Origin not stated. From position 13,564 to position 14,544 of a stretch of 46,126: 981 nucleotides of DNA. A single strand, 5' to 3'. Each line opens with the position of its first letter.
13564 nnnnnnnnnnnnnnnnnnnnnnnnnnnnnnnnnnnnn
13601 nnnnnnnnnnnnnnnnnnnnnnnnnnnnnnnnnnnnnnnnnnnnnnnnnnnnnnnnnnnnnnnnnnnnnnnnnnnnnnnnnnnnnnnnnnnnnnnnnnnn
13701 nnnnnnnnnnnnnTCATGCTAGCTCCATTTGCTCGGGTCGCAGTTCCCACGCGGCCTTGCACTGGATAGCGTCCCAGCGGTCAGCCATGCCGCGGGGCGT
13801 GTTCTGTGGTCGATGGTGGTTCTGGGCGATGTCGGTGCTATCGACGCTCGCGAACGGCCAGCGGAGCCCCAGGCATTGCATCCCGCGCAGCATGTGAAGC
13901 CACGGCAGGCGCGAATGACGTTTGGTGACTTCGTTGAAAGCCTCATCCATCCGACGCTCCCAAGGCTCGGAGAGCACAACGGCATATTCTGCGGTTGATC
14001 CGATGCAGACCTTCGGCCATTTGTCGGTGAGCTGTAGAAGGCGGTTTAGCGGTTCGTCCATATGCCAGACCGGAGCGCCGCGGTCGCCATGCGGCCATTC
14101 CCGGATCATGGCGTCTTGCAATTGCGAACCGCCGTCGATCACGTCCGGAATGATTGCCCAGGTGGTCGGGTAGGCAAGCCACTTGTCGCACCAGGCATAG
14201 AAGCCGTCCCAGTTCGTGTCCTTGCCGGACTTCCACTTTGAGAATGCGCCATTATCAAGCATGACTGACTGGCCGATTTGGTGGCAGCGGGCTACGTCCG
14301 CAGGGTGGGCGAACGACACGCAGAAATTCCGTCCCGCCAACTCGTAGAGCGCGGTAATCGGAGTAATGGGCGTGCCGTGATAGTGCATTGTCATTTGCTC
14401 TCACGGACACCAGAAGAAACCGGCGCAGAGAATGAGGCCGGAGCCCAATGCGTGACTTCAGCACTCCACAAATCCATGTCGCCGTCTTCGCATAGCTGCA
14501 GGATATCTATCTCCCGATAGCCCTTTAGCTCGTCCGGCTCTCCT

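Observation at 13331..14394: Coupled DpdA-like transglycosylase and deoxyribosyltransferase-like gene pair: candidate DNA base-exchange/hypermodification module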

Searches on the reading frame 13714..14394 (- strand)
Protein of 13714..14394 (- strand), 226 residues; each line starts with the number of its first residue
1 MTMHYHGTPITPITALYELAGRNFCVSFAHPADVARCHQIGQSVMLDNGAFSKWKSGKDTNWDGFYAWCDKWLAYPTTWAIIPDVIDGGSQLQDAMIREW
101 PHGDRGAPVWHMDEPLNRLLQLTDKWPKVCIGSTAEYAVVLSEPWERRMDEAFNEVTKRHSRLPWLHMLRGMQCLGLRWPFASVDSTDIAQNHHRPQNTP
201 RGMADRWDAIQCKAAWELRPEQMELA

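Call 3: search_protein_families(library=pfam, proteins=[window:13714-14394:-], max_evalue=1)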
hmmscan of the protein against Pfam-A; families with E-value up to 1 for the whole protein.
window:13714-14394:- (226 aa): 0 families

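Call 4: search_protein_families(library=phrogs, proteins=[window:13714-14394:-], max_evalue=0.1)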
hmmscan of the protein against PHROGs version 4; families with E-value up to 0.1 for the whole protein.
window:13714-14394:- (226 aa): 2 families
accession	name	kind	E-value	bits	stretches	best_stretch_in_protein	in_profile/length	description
phrog_887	-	moron, auxiliary metabolic gene and host takeover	1.5e-49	170.3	1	1-192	10-214/509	queuine tRNA-ribosyltransferase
phrog_15826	-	unknown function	0.0008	20.2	1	31-91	28-88/212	-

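Call 5: search_protein_families(library=ncbifam, proteins=[window:13714-14394:-], max_evalue=1)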
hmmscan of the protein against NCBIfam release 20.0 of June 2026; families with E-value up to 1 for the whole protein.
window:13714-14394:- (226 aa): 1 family
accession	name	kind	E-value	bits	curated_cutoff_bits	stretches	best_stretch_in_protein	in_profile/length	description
NF040805.1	blaOXA-732_like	exception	0.13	11.7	585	1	49-99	200-250/261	OXA-732 family class D beta-lactamase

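Call 6: search_solved_structures(query=window:13714-14394:-, max_evalue=10, show_alignments=2)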
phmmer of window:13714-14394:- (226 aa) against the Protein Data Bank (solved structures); distinct sequences matched with E-value up to 10: 2.
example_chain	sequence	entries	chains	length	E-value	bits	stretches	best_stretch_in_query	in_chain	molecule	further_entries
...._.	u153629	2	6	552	0.3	13.8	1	24-79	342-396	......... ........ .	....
8viw_A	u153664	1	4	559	0.3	13.7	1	24-79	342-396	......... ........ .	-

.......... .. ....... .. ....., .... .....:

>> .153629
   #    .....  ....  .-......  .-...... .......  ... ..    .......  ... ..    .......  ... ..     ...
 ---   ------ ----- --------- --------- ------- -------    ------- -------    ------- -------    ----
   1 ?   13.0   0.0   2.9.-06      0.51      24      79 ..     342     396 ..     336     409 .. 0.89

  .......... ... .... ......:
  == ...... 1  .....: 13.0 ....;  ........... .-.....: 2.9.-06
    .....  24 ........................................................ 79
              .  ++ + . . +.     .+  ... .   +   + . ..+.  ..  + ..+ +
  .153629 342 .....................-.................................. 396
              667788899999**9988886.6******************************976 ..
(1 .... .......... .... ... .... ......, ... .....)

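Call 8: search_dna_similar(query=window:13714-14394:-, collection=phages, mode=protein, max_rows=40)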
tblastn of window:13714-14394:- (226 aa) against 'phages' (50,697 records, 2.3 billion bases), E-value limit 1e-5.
Records with a match: 103; places in all: 103; records where one place covers at least 80% of the query: 101.
Best place of each record, by identity: 60-80% 3; <60% 100.
By first word of the organism name: Vibrio 41; Salmonella 24; Escherichia 11; Klebsiella 5; Rhizobium 2; Pantoea 2; Pseudomonas 2; Lederbergvirus 2; Flyfo 2; Pectobacterium 2; and 9 more.
By host as written in the record: - 40; Salmonella sp. 10; Escherichia coli 5; Vibrio lentus 3; Salmonella typhimurium 2; Salmonella enterica serotype Enteritidis E2331 2; Pseudomonas sp. 2; Klebsiella pneumoniae 80528 2; and 31 more.
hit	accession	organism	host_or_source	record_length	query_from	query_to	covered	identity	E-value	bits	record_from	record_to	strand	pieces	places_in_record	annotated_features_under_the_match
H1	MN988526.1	Rhizobium phage RHph_N3_2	Rhizobium phaseoli N3_2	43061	2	226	100%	74.7%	6e-114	363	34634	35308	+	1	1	hypothetical protein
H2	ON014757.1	Pseudanabaena phage Pam5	Pseudanabaena sp.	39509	1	225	100%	74.2%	5e-115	366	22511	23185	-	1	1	transglycosylase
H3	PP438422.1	Microcystis phage Mae-JY30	Microcystis aeruginosa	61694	3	225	99%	69.1%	6e-103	331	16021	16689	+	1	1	hypothetical protein | putative NinC-like recombination protein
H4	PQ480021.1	Caulobacter phage DMCA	Caulobacter vibrioides CB15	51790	1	224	99%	58.0%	3e-86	284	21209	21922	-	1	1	hypothetical protein | 6-carboxytetrahydropterin synthase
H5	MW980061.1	Rhizobium phage RHph_X2_30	Sinorhizobium americanum X2_30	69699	1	208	92%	44.1%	9e-53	187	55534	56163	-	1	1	hypothetical protein (x2)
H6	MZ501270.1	Pantoea phage AH07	Pantoea sp.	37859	3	223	98%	38.2%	9e-37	142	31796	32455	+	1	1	49: tRNA transferase | 48: chromosome partitioning protein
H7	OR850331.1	Staphylococcus phage SA 1298 Kay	Staphylococcus aureus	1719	1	223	99%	37.4%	4e-36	138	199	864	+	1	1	record has no annotation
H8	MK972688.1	Salmonella phage SI8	Salmonella sp.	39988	1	223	99%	37.4%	1e-35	138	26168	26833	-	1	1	hypothetical protein | EaD protein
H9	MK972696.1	Salmonella phage Si3 KFo-2019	Salmonella sp.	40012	1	223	99%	37.4%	1e-35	138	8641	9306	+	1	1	hypothetical protein | EaD protein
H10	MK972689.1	Salmonella phage SF6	Salmonella sp.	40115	1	223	99%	37.4%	1e-35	138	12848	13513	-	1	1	hypothetical protein | EaD protein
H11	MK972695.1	Salmonella phage SI5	Salmonella sp.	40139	1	223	99%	37.4%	1e-35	138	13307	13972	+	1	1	hypothetical protein | EaD protein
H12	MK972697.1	Salmonella phage SF10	Salmonella sp.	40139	1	223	99%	37.4%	1e-35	138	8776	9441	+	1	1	hypothetical protein | EaD protein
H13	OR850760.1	Salmonella phage S.Inf 5-2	Salmonella enterica subsp. enterica ...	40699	1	223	99%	37.4%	1e-35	138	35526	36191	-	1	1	record has no annotation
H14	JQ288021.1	Salmonella phage SPN3UB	Salmonella typhimurium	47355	1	223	99%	37.4%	2e-35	138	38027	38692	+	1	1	hypothetical protein (x2)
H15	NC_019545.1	Salmonella phage SPN3UB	Salmonella typhimurium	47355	1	223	99%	37.4%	2e-35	138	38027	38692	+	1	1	queuine tRNA-ribosyltransferase | hypothetical protein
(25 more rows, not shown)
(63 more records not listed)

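Call 9: get_annotated_region(hit=H1, flank=4000)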
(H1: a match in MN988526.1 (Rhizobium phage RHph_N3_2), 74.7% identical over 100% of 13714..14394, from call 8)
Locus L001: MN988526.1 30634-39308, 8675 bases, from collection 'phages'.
description: Rhizobium phage RHph_N3_2, complete genome.
organism: Rhizobium phage RHph_N3_2 (NCBI taxid 2509747)
taxonomy: Viruses; Duplodnaviria; Heunggongvirae; Uroviricota; Caudoviricetes
host: Rhizobium phaseoli N3_2; source: agricultural lands; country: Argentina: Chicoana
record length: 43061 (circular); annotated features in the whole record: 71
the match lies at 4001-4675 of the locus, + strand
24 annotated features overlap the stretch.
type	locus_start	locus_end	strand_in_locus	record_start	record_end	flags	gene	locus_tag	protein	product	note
CDS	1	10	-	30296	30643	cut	-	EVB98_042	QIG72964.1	hypothetical protein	-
CDS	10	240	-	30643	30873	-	-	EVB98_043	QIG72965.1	hypothetical protein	-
CDS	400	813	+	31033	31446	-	-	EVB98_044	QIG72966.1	HTH DNA-binding domain-containing protein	GO_process: GO:0006260 - DNA replication; GO_process: GO:0006276 - plasmid maintenance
CDS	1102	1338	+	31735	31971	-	-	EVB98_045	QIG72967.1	hypothetical protein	-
CDS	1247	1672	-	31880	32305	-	-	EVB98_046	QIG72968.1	hypothetical protein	-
CDS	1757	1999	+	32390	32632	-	-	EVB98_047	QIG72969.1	hypothetical protein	-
CDS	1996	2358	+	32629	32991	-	-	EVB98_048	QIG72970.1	hypothetical protein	-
CDS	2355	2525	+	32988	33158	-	-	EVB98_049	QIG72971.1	hypothetical protein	-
CDS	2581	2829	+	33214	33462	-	-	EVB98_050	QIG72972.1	hypothetical protein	-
CDS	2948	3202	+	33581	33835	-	-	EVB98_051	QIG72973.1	DUF551 domain-containing protein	-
CDS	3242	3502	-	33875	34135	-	-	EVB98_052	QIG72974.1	hypothetical protein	-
CDS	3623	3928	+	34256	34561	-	-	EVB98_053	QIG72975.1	hypothetical protein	-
CDS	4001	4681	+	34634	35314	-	-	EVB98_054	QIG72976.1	hypothetical protein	-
CDS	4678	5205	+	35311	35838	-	-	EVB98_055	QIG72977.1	DUF165 domain-containing protein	-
CDS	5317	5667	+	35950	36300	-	-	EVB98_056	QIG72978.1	holliday junction resolvase RusA-like protein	GO_function: GO:0000287 - magnesium ion binding; GO_process: GO:0006281 - DNA repair; GO_process: GO:0006310 - DNA ...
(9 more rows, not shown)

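Call 10: get_annotated_region(hit=H2, flank=4000)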
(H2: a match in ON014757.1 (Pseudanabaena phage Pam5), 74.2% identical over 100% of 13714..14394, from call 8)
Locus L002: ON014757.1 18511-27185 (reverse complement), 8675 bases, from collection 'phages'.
description: Pseudanabaena phage Pam5, complete genome.
organism: Pseudanabaena phage Pam5 (NCBI taxid 2936521)
taxonomy: Viruses; Duplodnaviria; Heunggongvirae; Uroviricota; Caudoviricetes
host: Pseudanabaena sp.; source: water samples from the Lake Chaohu; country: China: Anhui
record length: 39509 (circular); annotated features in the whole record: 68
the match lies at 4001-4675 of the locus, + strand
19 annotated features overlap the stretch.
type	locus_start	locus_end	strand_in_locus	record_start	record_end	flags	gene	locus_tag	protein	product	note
CDS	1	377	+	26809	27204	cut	-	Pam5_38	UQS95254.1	NinB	-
CDS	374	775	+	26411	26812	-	-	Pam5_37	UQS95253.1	hypothetical protein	-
CDS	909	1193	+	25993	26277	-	-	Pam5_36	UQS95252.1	hypothetical protein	-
CDS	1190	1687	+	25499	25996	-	-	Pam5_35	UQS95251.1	hypothetical protein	-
CDS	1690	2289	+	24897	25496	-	-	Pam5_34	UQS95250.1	GIY-YIG nuclease family protein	-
CDS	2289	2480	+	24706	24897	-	-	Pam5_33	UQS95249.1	hypothetical protein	-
CDS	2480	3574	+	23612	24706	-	-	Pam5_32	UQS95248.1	hypothetical protein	-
CDS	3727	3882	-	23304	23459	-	-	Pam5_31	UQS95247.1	hypothetical protein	-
CDS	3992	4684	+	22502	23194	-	-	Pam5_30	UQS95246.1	transglycosylase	Transglycosylase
CDS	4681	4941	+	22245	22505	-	-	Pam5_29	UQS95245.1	hypothetical protein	-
CDS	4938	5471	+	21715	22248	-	-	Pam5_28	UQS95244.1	VUT family protein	-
CDS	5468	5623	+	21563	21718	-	-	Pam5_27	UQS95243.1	hypothetical protein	-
CDS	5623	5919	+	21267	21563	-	-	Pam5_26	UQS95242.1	hypothetical protein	-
CDS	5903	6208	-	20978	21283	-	-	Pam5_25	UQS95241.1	hypothetical protein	-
CDS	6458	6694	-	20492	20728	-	-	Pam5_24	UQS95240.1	hypothetical protein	-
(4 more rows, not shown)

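Call 11: get_annotated_region(hit=H3, flank=4000)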
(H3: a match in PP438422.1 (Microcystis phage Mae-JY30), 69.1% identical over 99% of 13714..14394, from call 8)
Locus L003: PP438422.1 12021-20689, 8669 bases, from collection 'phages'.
description: Microcystis phage Mae-JY30, complete genome.
organism: Microcystis phage Mae-JY30 (NCBI taxid 3128142)
taxonomy: Viruses; Duplodnaviria; Heunggongvirae; Uroviricota; Caudoviricetes
host: Microcystis aeruginosa; source: China; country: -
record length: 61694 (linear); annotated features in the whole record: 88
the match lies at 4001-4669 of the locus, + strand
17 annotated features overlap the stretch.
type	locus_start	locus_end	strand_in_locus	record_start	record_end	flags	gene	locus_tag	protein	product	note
CDS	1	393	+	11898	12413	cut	-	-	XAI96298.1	Holliday junction resolvase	-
CDS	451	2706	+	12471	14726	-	-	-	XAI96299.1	primase DnaG/twinkle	archaeal primase DnaG/twinkle, TOPRIM domain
CDS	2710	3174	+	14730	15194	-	-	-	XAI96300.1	hypothetical protein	-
CDS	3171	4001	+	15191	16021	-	-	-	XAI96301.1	putative NinC-like recombination protein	-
CDS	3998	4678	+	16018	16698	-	-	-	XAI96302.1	hypothetical protein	-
CDS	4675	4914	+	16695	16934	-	-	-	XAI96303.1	hypothetical protein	-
CDS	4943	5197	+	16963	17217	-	-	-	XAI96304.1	hypothetical protein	-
CDS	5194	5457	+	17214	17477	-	-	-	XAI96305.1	hypothetical protein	-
CDS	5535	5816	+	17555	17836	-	-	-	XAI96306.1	hypothetical protein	-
CDS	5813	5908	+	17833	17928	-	-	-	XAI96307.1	hypothetical protein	-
CDS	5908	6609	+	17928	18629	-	-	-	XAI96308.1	hypothetical protein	-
CDS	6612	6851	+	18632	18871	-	-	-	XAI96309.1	hypothetical protein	-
CDS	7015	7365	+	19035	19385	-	-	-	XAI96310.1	hypothetical protein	-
CDS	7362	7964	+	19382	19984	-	-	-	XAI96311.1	hypothetical protein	-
CDS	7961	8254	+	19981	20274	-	-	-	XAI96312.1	hypothetical protein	-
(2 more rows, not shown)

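Call 12: get_annotated_region(hit=H4, flank=5000)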
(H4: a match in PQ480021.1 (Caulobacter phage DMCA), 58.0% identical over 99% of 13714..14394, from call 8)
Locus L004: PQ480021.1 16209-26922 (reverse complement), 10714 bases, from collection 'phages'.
description: Caulobacter phage DMCA, complete genome.
organism: Caulobacter phage DMCA (NCBI taxid 3374725)
taxonomy: Viruses
host: Caulobacter vibrioides CB15; source: -; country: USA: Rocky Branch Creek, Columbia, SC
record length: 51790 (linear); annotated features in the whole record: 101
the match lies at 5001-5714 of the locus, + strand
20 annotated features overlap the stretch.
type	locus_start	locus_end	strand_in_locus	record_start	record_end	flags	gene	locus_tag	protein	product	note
CDS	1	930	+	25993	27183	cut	-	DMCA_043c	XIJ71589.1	integrase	-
CDS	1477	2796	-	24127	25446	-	-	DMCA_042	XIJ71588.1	transposase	-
CDS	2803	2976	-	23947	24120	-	-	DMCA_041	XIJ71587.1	hypothetical protein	-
CDS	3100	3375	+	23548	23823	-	-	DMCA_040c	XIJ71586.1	hypothetical protein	-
CDS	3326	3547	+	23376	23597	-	-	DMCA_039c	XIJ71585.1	hypothetical protein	-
CDS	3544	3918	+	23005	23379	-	-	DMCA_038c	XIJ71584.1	hypothetical protein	-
CDS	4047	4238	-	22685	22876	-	-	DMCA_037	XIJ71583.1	hypothetical protein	-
CDS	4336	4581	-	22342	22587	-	-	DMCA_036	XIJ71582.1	hypothetical protein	-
CDS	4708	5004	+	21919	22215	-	-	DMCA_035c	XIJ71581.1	6-carboxytetrahydropterin synthase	-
CDS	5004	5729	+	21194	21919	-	-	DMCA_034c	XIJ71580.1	hypothetical protein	-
CDS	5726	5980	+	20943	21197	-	-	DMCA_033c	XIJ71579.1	hypothetical protein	-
CDS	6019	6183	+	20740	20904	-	-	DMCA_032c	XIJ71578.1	hypothetical protein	-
CDS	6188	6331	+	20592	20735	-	-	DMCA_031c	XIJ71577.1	hypothetical protein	-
CDS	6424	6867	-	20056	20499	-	-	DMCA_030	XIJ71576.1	tail fiber assembly protein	-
CDS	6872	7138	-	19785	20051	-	-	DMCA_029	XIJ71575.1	hypothetical protein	-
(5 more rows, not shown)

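Call 23: find_related_loci(query=window:13714-14394:-, collection=viral_contigs, flank=5000)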
Query window:13714-14394:- (226 aa) in viral_contigs; peptide patterns used: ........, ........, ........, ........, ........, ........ (x = any residue, [..] = any of these).
9 stretches matched a pattern; 8 encode a relative of the query (tblastn E <= 1e-3); 8 distinct loci.
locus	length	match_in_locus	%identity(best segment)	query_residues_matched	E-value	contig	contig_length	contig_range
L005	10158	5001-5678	90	1-226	1e-144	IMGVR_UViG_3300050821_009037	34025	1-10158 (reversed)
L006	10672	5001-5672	80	1-226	7e-127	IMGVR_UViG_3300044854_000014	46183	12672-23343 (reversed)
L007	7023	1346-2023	71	1-226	4e-115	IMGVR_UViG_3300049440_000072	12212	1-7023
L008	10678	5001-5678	71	1-226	4e-115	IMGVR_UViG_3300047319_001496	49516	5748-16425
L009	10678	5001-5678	71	1-226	4e-115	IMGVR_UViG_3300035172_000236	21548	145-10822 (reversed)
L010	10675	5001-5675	70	1-225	3e-113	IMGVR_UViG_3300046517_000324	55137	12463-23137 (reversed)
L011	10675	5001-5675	59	1-225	2e-87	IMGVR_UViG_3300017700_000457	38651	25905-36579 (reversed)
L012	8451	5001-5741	49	1-225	3e-73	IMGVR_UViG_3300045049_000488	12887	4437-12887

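Call 35: find_homologous_proteins(query=window:13717-14394:-, max_evalue=0.00001)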
Query window:13717-14394:- (226 aa): 3944 proteins with E <= 0.00001 among 4019 candidates; the best 120 are listed.
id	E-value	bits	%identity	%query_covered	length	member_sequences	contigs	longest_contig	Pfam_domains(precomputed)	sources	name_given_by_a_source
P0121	5.6e-160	549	100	100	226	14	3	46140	-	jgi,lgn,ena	-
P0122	5.3e-153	526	97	99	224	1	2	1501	-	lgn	-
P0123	7.8e-151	519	96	99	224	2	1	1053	-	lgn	-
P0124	3.7e-147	507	92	100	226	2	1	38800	-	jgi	jgi:hypothetical protein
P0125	4.0e-145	500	90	100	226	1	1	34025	-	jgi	jgi:hypothetical protein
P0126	8.2e-144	496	90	99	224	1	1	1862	-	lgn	-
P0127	9.5e-144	495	90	99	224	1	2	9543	-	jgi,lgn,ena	-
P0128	4.9e-135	467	83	100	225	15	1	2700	-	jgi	jgi:hypothetical protein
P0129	7.1e-135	466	84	100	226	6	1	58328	-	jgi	jgi:hypothetical protein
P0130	3.9e-134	464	86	99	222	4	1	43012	-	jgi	jgi:hypothetical protein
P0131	4.3e-134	464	85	99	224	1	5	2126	-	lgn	-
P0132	2.1e-130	452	80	99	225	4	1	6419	-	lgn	-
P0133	1.1e-129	449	83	100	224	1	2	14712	-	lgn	-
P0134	8.7e-128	443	82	99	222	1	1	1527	-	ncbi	-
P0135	3.1e-127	441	80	100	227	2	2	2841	-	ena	-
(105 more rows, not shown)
